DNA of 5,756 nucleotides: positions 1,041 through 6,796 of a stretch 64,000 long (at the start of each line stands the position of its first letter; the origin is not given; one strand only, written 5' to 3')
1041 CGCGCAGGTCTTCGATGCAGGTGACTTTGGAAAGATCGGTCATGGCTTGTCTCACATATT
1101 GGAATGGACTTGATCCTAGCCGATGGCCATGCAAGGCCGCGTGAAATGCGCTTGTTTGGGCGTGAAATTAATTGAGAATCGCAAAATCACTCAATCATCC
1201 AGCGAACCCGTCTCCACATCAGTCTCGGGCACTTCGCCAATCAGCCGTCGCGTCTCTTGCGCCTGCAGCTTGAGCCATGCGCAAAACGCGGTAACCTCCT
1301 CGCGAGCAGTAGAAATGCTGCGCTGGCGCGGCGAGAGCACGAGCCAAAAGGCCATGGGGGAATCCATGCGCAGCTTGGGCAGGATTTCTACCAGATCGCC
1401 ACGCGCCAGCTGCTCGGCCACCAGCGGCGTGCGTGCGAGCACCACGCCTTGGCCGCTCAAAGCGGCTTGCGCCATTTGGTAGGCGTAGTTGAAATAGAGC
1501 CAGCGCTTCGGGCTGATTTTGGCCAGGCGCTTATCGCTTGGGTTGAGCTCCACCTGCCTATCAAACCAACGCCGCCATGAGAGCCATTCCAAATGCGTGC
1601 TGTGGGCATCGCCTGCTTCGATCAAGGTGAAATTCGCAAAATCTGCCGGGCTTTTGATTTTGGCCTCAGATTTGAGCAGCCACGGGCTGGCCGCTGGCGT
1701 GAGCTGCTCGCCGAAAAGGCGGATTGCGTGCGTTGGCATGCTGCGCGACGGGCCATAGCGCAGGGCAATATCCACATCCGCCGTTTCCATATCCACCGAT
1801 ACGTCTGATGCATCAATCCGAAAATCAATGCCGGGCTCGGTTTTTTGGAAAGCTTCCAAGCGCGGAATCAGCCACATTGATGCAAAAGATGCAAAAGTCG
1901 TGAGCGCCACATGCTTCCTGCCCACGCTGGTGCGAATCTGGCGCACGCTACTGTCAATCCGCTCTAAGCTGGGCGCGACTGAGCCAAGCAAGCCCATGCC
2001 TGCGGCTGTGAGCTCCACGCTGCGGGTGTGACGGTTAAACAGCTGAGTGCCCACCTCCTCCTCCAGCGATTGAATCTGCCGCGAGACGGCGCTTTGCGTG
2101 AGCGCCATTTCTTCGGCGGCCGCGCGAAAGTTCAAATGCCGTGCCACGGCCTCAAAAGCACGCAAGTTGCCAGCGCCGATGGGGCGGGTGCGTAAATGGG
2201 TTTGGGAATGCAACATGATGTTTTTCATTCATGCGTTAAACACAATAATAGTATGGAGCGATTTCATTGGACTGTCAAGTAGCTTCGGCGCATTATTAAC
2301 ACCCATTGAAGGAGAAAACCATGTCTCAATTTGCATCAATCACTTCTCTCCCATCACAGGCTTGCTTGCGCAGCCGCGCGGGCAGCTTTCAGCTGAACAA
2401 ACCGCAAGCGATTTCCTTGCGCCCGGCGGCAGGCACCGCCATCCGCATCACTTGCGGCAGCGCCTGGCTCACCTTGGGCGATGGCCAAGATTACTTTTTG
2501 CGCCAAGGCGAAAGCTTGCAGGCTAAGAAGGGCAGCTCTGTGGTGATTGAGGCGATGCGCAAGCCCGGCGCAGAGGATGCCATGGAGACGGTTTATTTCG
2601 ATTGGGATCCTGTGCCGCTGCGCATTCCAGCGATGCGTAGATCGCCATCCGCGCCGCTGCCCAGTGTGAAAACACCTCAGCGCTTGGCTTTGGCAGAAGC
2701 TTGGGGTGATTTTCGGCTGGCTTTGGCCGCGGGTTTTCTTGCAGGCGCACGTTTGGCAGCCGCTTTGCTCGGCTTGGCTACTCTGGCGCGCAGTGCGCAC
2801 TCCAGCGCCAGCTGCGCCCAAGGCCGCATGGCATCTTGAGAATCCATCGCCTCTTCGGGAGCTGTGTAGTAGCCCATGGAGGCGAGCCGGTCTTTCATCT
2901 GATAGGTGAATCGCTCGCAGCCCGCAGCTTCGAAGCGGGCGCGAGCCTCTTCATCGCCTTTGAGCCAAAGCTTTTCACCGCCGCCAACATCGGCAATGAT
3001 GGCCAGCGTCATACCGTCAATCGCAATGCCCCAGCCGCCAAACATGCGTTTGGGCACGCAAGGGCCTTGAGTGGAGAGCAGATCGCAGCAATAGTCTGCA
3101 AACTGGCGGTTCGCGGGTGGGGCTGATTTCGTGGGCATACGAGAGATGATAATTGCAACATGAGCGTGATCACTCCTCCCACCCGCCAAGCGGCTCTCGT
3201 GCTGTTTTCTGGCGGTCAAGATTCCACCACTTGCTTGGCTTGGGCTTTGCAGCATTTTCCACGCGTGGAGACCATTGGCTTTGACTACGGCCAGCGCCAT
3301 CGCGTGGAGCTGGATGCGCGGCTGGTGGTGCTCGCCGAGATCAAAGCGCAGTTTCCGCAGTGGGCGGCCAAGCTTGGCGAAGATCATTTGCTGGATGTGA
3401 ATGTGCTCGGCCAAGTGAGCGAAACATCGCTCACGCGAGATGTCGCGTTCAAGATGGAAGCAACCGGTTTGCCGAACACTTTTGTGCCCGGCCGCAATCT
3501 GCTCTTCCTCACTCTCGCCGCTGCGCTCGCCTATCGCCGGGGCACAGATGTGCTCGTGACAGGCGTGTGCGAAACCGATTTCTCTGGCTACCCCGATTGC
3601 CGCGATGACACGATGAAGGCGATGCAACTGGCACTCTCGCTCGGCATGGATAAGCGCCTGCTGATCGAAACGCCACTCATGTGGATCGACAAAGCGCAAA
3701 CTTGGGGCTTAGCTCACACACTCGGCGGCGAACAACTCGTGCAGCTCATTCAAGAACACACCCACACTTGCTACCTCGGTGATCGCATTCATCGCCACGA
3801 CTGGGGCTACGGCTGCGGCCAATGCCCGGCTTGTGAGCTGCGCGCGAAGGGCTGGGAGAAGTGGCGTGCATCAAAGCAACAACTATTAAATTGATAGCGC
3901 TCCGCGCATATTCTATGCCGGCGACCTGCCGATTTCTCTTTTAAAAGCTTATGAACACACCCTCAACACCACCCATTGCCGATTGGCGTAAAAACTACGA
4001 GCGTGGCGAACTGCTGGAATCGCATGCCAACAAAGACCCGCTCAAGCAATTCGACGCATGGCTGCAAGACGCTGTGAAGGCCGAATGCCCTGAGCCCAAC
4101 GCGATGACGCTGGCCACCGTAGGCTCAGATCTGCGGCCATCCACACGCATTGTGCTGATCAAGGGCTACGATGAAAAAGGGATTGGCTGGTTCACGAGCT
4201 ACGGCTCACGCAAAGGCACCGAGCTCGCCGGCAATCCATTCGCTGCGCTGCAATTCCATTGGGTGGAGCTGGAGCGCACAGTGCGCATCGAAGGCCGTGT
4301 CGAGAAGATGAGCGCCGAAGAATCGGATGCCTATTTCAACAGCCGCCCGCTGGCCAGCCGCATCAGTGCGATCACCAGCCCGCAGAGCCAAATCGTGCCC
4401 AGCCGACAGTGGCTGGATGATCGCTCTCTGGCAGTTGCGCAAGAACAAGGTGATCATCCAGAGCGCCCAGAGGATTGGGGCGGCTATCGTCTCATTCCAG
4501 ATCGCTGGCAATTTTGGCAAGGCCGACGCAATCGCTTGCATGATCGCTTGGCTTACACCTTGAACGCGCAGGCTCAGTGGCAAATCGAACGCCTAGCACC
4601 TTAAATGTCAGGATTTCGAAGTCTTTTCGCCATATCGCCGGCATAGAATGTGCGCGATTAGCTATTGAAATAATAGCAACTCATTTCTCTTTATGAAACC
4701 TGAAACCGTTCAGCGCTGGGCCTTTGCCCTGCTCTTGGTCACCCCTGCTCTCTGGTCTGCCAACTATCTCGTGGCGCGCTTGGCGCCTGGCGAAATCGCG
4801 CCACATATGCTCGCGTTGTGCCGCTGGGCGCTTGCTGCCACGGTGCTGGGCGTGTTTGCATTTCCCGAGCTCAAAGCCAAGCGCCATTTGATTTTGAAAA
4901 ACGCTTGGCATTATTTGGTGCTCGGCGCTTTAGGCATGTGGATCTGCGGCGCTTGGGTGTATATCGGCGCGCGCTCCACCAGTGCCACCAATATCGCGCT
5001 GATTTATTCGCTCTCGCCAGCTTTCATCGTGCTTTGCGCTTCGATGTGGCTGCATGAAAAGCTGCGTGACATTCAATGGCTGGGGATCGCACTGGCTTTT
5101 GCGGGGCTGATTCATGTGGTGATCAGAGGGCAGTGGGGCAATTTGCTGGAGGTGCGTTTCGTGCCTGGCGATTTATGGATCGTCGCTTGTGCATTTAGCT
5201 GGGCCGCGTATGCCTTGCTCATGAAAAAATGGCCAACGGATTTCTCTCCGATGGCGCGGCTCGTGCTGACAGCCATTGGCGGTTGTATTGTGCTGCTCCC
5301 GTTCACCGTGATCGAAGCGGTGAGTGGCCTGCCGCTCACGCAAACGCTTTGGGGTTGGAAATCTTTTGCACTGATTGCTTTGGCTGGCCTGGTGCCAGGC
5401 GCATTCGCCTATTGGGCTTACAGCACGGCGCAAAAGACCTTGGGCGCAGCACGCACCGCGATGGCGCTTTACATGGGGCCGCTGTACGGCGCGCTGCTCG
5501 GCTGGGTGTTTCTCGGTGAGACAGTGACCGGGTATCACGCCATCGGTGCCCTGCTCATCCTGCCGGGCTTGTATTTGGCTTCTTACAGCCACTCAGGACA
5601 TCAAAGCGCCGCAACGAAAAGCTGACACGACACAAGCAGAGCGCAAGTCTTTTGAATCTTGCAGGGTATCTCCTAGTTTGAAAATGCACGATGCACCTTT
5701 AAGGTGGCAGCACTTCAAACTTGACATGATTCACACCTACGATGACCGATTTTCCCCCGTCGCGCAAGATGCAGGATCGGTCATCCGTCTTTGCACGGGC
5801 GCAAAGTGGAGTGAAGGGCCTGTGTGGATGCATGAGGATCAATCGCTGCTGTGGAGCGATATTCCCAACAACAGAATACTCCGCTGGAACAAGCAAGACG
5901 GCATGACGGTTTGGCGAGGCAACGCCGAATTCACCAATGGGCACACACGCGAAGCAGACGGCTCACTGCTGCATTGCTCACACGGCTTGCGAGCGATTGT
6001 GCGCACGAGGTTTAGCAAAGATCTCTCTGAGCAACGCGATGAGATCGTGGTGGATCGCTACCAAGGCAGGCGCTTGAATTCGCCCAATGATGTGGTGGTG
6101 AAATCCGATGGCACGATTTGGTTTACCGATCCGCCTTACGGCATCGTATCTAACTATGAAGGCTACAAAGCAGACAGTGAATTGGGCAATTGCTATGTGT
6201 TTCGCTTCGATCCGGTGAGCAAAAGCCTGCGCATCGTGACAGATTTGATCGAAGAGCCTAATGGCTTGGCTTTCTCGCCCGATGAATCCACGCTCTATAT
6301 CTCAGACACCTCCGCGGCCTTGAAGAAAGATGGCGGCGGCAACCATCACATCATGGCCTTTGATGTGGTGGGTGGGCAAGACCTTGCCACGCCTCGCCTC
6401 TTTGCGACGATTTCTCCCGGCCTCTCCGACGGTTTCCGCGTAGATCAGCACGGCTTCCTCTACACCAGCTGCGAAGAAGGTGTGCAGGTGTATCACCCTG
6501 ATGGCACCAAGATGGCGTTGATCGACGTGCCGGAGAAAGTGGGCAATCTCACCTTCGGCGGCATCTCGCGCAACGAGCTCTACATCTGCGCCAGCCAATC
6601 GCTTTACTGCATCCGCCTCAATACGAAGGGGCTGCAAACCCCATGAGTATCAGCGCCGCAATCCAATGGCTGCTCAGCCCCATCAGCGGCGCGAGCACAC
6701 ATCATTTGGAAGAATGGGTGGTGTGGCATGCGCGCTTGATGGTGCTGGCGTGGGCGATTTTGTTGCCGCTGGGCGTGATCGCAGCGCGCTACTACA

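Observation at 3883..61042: Family I: a ~41-nt double-hairpin repeat found in intergenic tails and also inside coding sequences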

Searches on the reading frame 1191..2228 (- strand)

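Call 94: search_protein_families(library=pfam, proteins=[window:1191-2228:-], max_evalue=0.00001)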
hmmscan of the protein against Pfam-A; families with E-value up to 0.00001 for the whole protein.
window:1191-2228:- (345 aa): 2 families
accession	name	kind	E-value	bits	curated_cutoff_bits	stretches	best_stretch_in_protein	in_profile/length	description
PF00126.33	HTH_1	-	5.1e-24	84.4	26.6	1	21-77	3-59/60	Bacterial regulatory helix-turn-helix protein, lysR family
PF03466.25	LysR_substrate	-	4.4e-22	78.9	28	1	105-309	6-198/209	LysR substrate binding domain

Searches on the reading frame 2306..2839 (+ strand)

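Call 94: search_protein_families(library=pfam, proteins=[window:2306-2839:+], max_evalue=0.00001)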
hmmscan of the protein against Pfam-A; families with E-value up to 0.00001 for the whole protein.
window:2306-2839:+ (177 aa): 1 family
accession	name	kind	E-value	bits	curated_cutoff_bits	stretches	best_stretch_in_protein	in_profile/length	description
PF11142.13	DUF2917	-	1.4e-13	50.3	25.5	1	28-84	1-58/59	Protein of unknown function (DUF2917)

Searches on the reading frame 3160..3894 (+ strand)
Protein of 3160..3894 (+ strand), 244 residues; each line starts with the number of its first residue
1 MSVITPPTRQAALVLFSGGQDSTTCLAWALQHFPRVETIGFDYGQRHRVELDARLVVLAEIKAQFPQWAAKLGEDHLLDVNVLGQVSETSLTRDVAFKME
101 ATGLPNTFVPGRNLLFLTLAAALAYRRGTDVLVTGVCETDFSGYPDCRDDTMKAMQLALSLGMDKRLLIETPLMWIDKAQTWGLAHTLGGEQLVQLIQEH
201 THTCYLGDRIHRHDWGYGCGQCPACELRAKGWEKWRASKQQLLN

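Call 94: search_protein_families(library=pfam, proteins=[window:3160-3894:+], max_evalue=0.00001)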
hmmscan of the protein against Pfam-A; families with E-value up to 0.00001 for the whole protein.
window:3160-3894:+ (244 aa): 1 family
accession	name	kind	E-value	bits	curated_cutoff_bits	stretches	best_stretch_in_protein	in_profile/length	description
PF06508.19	QueC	-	5.5e-68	229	22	1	12-235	2-209/210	Queuosine biosynthesis protein QueC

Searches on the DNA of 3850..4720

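Call 88: search_rna_families(source=window, start=3850, end=4720, threshold=evalue, max_evalue=1)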
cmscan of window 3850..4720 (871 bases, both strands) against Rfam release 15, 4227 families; matches with E-value up to 1: 0.
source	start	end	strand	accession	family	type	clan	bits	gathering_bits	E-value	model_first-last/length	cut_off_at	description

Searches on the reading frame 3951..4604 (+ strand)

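Call 94: search_protein_families(library=pfam, proteins=[window:3951-4604:+], max_evalue=0.00001)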
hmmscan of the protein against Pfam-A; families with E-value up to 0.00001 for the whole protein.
window:3951-4604:+ (217 aa): 2 families
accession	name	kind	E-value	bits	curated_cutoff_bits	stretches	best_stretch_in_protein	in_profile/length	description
PF01243.27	PNPOx_N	-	1.1e-24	87.5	28.1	1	38-157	1-111/120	Pyridoxamine 5'-phosphate oxidase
PF10590.14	PNP_phzG_C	-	1.4e-19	70.1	27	1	176-217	1-42/42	Pyridoxine 5'-phosphate oxidase C-terminal dimerisation region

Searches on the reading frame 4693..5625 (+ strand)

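Call 94: search_protein_families(library=pfam, proteins=[window:4693-5625:+], max_evalue=0.00001)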
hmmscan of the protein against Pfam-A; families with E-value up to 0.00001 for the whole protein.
window:4693-5625:+ (310 aa): 1 family
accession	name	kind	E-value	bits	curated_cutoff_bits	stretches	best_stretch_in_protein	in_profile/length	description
PF00892.27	EamA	-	3.2e-41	141.2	28.2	2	158-297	2-134/135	EamA-like transporter family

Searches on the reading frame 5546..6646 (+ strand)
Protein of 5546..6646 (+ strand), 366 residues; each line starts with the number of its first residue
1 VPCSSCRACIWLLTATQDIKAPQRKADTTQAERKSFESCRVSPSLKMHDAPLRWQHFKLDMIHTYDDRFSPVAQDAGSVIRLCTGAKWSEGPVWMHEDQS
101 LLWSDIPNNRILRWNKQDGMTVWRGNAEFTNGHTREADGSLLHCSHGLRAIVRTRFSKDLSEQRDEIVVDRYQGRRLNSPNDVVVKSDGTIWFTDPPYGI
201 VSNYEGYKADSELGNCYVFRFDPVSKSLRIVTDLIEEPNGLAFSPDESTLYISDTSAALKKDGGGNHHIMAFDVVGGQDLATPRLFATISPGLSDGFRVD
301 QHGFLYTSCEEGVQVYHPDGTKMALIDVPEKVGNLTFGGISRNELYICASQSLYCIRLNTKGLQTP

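Call 94: search_protein_families(library=pfam, proteins=[window:5546-6646:+], max_evalue=0.00001)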
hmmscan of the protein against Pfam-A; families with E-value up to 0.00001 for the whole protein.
window:5546-6646:+ (366 aa): 1 family
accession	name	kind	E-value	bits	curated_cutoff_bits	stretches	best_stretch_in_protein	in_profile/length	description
PF08450.18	SGL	-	3.9e-44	151.5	26.3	1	88-349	1-244/246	SMP-30/Gluconolactonase/LRE-like region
